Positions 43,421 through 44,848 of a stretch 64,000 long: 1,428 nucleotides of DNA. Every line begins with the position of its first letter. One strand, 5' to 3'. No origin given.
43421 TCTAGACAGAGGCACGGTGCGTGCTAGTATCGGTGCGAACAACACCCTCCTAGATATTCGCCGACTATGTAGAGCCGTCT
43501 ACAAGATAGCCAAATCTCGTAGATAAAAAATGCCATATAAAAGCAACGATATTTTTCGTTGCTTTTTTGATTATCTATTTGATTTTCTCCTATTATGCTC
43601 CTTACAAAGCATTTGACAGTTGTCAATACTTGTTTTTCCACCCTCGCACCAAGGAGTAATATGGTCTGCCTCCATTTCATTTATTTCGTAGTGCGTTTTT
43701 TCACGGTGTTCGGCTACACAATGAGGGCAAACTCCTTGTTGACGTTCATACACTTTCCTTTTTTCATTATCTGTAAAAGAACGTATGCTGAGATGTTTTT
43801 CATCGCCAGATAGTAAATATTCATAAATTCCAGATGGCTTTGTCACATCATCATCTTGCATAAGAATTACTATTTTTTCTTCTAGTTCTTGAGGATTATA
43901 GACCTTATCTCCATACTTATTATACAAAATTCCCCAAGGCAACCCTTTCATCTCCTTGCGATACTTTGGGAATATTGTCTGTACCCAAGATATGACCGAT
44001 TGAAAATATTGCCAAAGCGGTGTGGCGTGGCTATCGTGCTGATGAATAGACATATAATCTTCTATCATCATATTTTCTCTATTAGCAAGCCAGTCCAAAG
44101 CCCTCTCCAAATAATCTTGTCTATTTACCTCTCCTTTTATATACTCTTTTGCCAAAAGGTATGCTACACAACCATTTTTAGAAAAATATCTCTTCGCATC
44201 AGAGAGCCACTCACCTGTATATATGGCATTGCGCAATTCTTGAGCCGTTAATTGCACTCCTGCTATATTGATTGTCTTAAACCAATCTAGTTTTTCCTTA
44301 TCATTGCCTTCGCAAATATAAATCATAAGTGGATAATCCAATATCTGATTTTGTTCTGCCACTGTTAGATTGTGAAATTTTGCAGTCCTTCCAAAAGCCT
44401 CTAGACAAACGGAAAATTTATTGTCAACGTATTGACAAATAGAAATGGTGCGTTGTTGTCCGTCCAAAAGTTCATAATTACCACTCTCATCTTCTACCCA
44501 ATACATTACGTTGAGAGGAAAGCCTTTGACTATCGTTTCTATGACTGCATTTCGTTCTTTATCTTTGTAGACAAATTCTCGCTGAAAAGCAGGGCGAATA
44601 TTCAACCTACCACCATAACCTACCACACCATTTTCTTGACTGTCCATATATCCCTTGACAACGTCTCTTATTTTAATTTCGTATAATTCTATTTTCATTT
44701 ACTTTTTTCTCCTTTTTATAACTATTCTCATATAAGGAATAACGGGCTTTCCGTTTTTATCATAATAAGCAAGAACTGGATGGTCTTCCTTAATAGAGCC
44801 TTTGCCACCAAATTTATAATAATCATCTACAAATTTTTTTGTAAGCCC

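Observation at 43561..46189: Recombinase-less AT-rich islet encoding an EcoRI-family m6A methyltransferase and an abutting DUF262(ParB-like)-HNH nuclease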

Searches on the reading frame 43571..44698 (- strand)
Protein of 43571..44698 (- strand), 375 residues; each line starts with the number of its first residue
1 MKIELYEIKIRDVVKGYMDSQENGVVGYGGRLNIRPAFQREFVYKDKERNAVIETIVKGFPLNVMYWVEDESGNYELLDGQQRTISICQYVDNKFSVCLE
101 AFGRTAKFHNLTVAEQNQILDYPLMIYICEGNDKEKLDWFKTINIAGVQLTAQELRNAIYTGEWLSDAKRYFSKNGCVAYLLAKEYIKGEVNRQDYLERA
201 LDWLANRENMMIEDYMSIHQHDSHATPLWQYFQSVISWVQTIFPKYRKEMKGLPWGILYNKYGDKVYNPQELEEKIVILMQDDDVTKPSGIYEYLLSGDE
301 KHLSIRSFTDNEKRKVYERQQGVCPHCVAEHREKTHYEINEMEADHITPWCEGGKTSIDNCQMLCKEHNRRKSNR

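Call 3: search_protein_families(library=pfam, proteins=[window:43571-44698:-], max_evalue=0.01)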
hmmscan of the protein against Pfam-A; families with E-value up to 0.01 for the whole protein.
window:43571-44698:- (375 aa): 4 families
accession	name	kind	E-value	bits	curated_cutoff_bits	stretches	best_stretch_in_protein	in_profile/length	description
PF03235.19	GmrSD_N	-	1.7e-20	74.4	33.2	1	34-160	13-198/199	GmrSD restriction endonuclease, N-terminal domain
PF01844.29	HNH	-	1.8e-07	31.6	21.4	1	324-375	1-47/47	HNH endonuclease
PF14279.12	HNH_5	-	0.00044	20.6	27.5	1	340-374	11-45/56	HNH endonuclease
PF13395.12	HNH_4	-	0.0055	17.1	22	0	340-375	16-51/54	HNH endonuclease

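Call 4: search_protein_families(library=ncbifam, proteins=[window:43571-44698:-], max_evalue=0.01)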
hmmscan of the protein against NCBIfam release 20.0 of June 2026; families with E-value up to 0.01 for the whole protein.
window:43571-44698:- (375 aa): 2 families
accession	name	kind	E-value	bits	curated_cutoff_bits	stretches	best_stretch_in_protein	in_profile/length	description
NF049971.1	CRISPR_Cas9d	exception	6.1e-06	25.1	375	1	306-375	530-596/986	type II CRISPR RNA-guided endonuclease Cas9d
NF040563.1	guided_IscB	equivalog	0.009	15.2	175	0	313-374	184-237/314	RNA-guided endonuclease IscB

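Call 5: search_protein_families(library=padloc, proteins=[window:43571-44698:-], max_evalue=0.01)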
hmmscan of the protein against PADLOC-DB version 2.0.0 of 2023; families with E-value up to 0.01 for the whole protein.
window:43571-44698:- (375 aa): 9 families
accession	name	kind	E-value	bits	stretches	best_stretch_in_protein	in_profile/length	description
PDLC03418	REase_II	-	1.5e-140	466.6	1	1-375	1-372/372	Type II restriction enzyme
PDLC03877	NsnA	-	2.2e-32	110.8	1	30-166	63-206/385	-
PDLC04027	PD-T4-2_A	-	1e-14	52.4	1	30-210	50-242/363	-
PDLC04150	HEC-05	-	0.00015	18.8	1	36-72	25-63/583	-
PDLC01256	Cas9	-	0.00023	18.1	1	306-375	496-562/711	"CAS-II-A,CAS-II-B,CAS-II-C; effector__SPE"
PDLC02785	SspE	-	0.00037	16.9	1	82-177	261-351/785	SspE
PDLC00973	Cas9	-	0.00081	16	1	307-375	590-658/830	CRISPR subtype II RNA-guided endonuclease Cas9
PDLC01460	Cas9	-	0.0019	14.5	1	309-374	487-549/901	"CAS-II-A,CAS-II-B,CAS-II-C; effector__SPE"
PDLC04151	HEC-05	-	0.0027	14.5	0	36-67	43-75/600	-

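Call 9: search_solved_structures(query=window:43571-44698:-, max_evalue=1, show_alignments=2)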
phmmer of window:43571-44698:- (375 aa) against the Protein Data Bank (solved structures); distinct sequences matched with E-value up to 1: 5.
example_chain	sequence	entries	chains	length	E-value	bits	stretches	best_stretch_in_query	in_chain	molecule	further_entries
4h9d_A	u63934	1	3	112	0.1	14.5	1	337-373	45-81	HNH endonuclease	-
8f43_A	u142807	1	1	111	0.22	13.4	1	312-375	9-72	CRISPR-associated endonuclease Cas9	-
6ghc_A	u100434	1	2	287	0.43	12.5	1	316-370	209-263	5-methylcytosine-specific restriction enzyme A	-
5mkw_A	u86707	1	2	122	0.52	12.2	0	342-372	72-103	DNA annealing helicase and endonuclease ZRANB3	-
10vb_A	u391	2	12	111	0.57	12.1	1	312-375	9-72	CRISPR-associated endonuclease Cas9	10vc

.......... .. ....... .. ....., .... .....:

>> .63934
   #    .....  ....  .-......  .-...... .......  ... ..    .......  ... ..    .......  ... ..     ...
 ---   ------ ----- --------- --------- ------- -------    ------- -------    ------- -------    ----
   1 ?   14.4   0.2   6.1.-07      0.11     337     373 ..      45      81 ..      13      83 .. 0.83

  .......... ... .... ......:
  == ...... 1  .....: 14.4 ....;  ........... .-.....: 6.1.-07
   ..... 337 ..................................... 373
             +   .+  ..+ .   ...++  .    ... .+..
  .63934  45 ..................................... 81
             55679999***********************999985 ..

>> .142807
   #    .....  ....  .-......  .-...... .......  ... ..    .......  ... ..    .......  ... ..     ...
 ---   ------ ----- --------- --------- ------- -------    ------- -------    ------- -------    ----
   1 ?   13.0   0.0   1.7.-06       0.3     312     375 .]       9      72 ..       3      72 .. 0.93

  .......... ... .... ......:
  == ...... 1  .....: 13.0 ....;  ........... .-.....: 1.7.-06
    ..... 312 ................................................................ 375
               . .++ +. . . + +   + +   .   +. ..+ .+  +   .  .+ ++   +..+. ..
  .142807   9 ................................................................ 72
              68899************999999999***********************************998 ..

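Call 12: find_homologous_proteins(query=window:43571-44698:-, max_evalue=0.00001)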
Query window:43571-44698:- (375 aa): 8000 proteins with E <= 0.00001 among 8000 candidates; the best 120 are listed.
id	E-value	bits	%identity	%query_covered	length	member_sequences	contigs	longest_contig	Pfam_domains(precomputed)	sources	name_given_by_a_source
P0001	6.6e-260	879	100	100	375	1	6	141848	PF01844.30,PF03235.20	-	-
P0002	6.8e-247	836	95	99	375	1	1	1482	PF01844.30,PF03235.20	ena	-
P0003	2.4e-215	733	83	100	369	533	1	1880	PF01844.30,PF03235.20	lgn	-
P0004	9.8e-214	727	83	100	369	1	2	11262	PF01844.30,PF03235.20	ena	-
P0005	1.4e-213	727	82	100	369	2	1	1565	PF01844.30,PF03235.20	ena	-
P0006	2.4e-210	716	80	100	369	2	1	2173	PF01844.30,PF03235.20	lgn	-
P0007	2.5e-210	716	81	100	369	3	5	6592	PF01844.30,PF03235.20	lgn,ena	-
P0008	6.3e-210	715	80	99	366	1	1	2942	PF01844.30,PF03235.20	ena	-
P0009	7.7e-210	714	81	100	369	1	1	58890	PF01844.30,PF03235.20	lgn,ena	-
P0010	3.8e-209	712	81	100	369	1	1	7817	PF01844.30,PF03235.20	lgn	-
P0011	7.7e-209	711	80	100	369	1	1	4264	PF01844.30,PF03235.20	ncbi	-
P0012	7.9e-209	711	80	100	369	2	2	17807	PF01844.30,PF03235.20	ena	-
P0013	1.5e-208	710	80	100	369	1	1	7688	PF01844.30,PF03235.20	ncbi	ncbi:MAG: HNH endonuclease family protein [Candidatus Gallimonas sp.]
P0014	1.5e-208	710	81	100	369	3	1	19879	PF01844.30,PF03235.20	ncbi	-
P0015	3.3e-208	709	80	100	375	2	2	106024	PF01844.30,PF03235.20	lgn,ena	-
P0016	9.7e-208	708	80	100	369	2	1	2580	PF01844.30,PF03235.20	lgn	-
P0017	2.1e-207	706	80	100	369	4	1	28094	PF01844.30,PF03235.20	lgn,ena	-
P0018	3.4e-207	706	80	100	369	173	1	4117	PF01844.30,PF03235.20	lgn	-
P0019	1.0e-206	704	81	100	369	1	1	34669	PF01844.30,PF03235.20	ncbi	-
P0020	1.2e-206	704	80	100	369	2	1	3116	PF01844.30,PF03235.20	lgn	-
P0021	1.6e-206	704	79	100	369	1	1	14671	PF01844.30,PF03235.20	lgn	-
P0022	6.2e-206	702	80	100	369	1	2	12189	PF01844.30,PF03235.20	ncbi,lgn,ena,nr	ncbi:MAG: DUF262 domain-containing protein [Clostridia bacterium]|nr:DUF262 domain-containing protei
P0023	1.9e-205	700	79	100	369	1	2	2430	PF01844.30,PF03235.20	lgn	-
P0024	4.7e-205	699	79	100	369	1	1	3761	PF01844.30,PF03235.20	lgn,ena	-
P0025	6.1e-205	698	79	100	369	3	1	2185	PF01844.30,PF03235.20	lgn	-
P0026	8.0e-205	698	79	100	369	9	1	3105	PF01844.30,PF03235.20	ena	-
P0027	1.6e-204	697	79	100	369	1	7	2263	PF01844.30,PF03235.20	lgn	-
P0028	1.6e-204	697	79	100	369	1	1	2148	PF01844.30,PF03235.20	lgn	-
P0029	3.1e-204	696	78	100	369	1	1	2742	PF01844.30,PF03235.20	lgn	-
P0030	3.4e-204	696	79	100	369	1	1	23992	PF01844.30,PF03235.20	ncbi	-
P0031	5.3e-204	695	79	100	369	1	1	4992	PF01844.30,PF03235.20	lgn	-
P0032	6.6e-204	695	76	100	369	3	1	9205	PF01844.30,PF03235.20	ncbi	-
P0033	1.7e-203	694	78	100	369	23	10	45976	PF01844.30,PF03235.20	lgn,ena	-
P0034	2.3e-203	693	79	100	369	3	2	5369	PF01844.30,PF03235.20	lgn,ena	-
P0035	2.7e-203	693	78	100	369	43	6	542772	PF01844.30,PF03235.20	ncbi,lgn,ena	-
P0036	2.8e-203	693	78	99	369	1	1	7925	PF01844.30,PF03235.20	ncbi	-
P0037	1.2e-202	691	78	100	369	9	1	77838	PF01844.30,PF03235.20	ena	-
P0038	1.3e-202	691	78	100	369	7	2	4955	PF01844.30,PF03235.20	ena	-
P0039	4.9e-202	689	79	100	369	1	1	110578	PF01844.30,PF03235.20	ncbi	-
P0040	5.4e-202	689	78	100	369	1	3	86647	PF01844.30,PF03235.20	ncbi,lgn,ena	-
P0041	7.1e-202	688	78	100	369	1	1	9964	PF01844.30,PF03235.20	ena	-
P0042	1.1e-201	688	78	100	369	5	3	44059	PF01844.30,PF03235.20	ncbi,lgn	-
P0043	1.6e-201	687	78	100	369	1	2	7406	PF01844.30,PF03235.20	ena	-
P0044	3.0e-201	686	78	100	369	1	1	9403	PF01844.30,PF03235.20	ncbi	-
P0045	3.4e-201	686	77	100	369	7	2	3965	PF01844.30,PF03235.20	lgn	-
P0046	3.5e-201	686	77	100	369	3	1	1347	PF01844.30,PF03235.20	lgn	-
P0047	4.2e-201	686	77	100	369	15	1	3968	PF01844.30,PF03235.20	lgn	-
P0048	6.1e-201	685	79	99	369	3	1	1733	PF01844.30,PF03235.20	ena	-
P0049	7.7e-201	685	79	100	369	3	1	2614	PF01844.30,PF03235.20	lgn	-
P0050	1.3e-200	684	77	100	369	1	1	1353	PF01844.30,PF03235.20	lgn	-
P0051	2.4e-200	683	77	100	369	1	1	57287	PF01844.30,PF03235.20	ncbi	-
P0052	4.4e-200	682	78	100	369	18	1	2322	PF01844.30,PF03235.20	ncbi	-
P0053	7.3e-200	682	76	100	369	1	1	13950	PF01844.30,PF03235.20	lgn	-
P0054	1.0e-199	681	77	100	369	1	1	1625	PF01844.30,PF03235.20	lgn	-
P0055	1.5e-199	681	76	100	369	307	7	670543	PF01844.30,PF03235.20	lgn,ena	-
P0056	3.6e-199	679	77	100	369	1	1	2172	PF01844.30,PF03235.20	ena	-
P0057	3.7e-199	679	77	100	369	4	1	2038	PF01844.30,PF03235.20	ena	-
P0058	4.4e-199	679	79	99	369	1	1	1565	PF01844.30,PF03235.20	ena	-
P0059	4.9e-199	679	78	100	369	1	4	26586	PF01844.30,PF03235.20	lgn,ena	-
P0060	2.9e-198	676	78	100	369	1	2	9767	PF01844.30,PF14279.13,PF03235.20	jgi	-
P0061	3.3e-198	676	77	100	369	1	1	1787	PF01844.30,PF03235.20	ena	-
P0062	4.2e-198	676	77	100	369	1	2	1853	PF01844.30,PF03235.20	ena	-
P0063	4.9e-198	676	77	100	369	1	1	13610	PF01844.30,PF03235.20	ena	-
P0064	7.4e-198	675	76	100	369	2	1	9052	PF01844.30,PF03235.20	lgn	-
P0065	9.0e-198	675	77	100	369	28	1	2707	PF01844.30,PF03235.20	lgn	-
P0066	1.3e-197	674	76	100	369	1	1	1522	PF01844.30,PF03235.20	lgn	-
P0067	1.5e-197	674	78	100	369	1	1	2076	PF01844.30,PF14279.13,PF03235.20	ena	-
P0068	2.7e-197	673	77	99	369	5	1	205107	PF01844.30,PF03235.20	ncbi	-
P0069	3.4e-197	673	75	100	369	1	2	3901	PF01844.30,PF03235.20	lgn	-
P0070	3.5e-197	673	77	100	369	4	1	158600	PF01844.30,PF03235.20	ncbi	-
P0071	6.2e-197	672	76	100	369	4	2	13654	PF01844.30,PF03235.20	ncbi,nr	ncbi:MAG: DUF262 domain-containing protein [Clostridia bacterium]|nr:DUF262 domain-containing protei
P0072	1.4e-196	671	76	100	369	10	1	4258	PF01844.30,PF03235.20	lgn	-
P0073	5.2e-196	669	77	100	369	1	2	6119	PF01844.30,PF03235.20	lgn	-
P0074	6.0e-196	669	75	100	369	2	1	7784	PF01844.30,PF03235.20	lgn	-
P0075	8.2e-196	668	74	100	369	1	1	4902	PF01844.30,PF03235.20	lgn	-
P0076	3.2e-195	666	75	100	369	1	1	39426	PF01844.30,PF03235.20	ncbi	-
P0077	1.6e-194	664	75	100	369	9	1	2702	PF01844.30,PF03235.20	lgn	-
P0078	2.6e-194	663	76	100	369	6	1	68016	PF01844.30,PF03235.20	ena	-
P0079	6.5e-194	662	76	100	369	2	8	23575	PF01844.30,PF03235.20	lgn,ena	-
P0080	1.1e-193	661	76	100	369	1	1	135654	PF01844.30,PF03235.20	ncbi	-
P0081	1.2e-193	661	76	99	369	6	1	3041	PF01844.30,PF03235.20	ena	-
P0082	1.2e-192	658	74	100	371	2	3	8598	PF01844.30,PF03235.20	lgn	-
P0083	1.9e-192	657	74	100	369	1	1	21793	PF01844.30,PF03235.20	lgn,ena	-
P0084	2.0e-192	657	74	100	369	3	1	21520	PF01844.30,PF03235.20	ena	-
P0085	3.2e-192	656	75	100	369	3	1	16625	PF01844.30,PF03235.20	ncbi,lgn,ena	-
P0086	1.0e-191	655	74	100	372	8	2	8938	PF01844.30,PF03235.20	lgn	-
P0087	1.4e-191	654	74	100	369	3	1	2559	PF01844.30,PF03235.20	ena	-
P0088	5.4e-191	652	74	100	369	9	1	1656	PF01844.30,PF03235.20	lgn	-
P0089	5.7e-191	652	75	100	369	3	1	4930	PF01844.30,PF03235.20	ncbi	-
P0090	8.8e-191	652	74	100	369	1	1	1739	PF01844.30,PF03235.20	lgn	-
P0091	1.1e-190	651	75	100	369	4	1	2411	PF01844.30,PF03235.20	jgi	jgi:5-methylcytosine-specific restriction endonuclease McrA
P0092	1.4e-190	651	72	100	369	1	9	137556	PF01844.30,PF03235.20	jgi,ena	-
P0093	1.4e-190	651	75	100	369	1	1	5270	PF01844.30,PF03235.20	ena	-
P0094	1.9e-190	651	75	100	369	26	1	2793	PF01844.30,PF03235.20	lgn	-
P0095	5.8e-190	649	75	100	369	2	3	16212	PF01844.30,PF03235.20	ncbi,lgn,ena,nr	ncbi:MAG: DUF262 domain-containing protein [Clostridia bacterium]|nr:DUF262 domain-containing protei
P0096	8.7e-190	648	74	100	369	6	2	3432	PF01844.30,PF03235.20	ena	-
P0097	9.0e-190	648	74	99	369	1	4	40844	PF01844.30,PF03235.20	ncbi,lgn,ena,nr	ncbi:MAG: DUF262 domain-containing protein [Clostridia bacterium]|nr:DUF262 domain-containing protei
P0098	1.1e-189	648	73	100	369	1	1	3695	PF01844.30,PF03235.20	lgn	-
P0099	1.5e-189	648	73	100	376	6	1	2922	PF01844.30,PF03235.20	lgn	-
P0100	2.0e-189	647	75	100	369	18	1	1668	PF01844.30,PF03235.20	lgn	-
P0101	4.7e-189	646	73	100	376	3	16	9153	PF01844.30,PF03235.20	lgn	-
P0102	6.3e-189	646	73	100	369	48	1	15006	PF01844.30,PF03235.20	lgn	-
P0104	1.7e-188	644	73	100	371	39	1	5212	PF01844.30,PF03235.20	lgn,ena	-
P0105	1.7e-187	641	73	100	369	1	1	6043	PF01844.30,PF03235.20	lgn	-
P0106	2.3e-187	640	73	100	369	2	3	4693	PF01844.30,PF03235.20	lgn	-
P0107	2.6e-187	640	74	100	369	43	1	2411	PF01844.30,PF03235.20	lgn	-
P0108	3.8e-187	640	74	99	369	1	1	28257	PF01844.30,PF03235.20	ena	-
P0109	5.5e-187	639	72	99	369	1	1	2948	PF01844.30,PF03235.20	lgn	-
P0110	7.0e-187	639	72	100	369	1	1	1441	PF01844.30,PF03235.20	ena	-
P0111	2.3e-186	637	73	100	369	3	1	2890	PF01844.30,PF03235.20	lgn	-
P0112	3.3e-186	637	72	100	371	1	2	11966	PF01844.30,PF03235.20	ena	-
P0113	3.4e-186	637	74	100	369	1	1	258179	PF01844.30,PF03235.20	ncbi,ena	-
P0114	3.6e-186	637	73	100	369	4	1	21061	PF01844.30,PF03235.20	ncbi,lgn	-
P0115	4.3e-186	636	74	100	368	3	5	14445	PF01844.30,PF03235.20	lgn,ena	-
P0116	8.8e-186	635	72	100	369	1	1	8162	PF01844.30,PF03235.20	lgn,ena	-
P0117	1.1e-184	632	71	100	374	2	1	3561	PF01844.30,PF03235.20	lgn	-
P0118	1.5e-183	628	72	100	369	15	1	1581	PF01844.30,PF03235.20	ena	-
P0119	2.9e-183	627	73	100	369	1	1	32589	PF01844.30,PF03235.20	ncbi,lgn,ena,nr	ncbi:MAG: DUF262 domain-containing protein [Clostridia bacterium]|nr:DUF262 domain-containing protei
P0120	6.7e-183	626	72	100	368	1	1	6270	PF01844.30,PF03235.20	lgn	-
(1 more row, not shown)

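Call 14: find_encoding_contigs(protein=P0001, flank=10000, max_places=6)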
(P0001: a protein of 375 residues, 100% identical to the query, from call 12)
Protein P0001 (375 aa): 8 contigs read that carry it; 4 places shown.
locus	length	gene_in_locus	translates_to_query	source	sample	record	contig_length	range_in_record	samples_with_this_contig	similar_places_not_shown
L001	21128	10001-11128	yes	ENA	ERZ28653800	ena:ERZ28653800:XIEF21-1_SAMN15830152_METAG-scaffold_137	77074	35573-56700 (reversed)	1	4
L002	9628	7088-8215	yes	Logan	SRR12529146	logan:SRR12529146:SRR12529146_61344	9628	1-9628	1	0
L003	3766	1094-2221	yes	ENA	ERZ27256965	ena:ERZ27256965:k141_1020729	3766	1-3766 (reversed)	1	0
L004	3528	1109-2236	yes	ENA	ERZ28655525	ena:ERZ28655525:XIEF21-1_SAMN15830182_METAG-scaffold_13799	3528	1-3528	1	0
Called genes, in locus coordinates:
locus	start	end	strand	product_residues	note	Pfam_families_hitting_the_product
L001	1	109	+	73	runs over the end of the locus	PF01176:eIF-1a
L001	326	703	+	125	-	PF00416:Ribosomal_S13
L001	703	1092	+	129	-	PF00411:Ribosomal_S11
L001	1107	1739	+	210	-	PF00163:Ribosomal_S4, PF01479:S4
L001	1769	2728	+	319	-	PF01193:RNA_pol_L, PF01000:RNA_pol_A_bac, PF03118:RNA_pol_A_CTD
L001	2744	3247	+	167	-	PF01196:Ribosomal_L17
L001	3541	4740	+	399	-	PF03706:LPG_synthase_TM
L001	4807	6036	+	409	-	PF13685:Fe-ADH_2 (weak)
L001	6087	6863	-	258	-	PF13306:LRR_5, PF13855:LRR_8 (weak)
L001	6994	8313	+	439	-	PF17125:Methyltr_RsmF_N, PF01189:Methyltr_RsmB-F, PF13847:Methyltransf_31 (weak), PF17126:RsmF_methylt_CI (weak), PF13636:Methyltranf_PUA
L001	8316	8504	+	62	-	-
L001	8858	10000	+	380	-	PF13651:EcoRI_methylase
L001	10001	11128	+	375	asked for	PF03235:GmrSD_N, PF01844:HNH (weak)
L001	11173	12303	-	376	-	PF00266:Aminotran_5, PF00155:Aminotran_1_2 (weak), PF01041:DegT_DnrJ_EryC1, PF01053:Cys_Met_Meta_PP, PF01212:Beta_elim_lyase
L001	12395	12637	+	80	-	PF11823:Se_S_carrier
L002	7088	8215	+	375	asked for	PF03235:GmrSD_N, PF01844:HNH (weak)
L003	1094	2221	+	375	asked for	PF03235:GmrSD_N, PF01844:HNH (weak)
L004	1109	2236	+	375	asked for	PF03235:GmrSD_N, PF01844:HNH (weak)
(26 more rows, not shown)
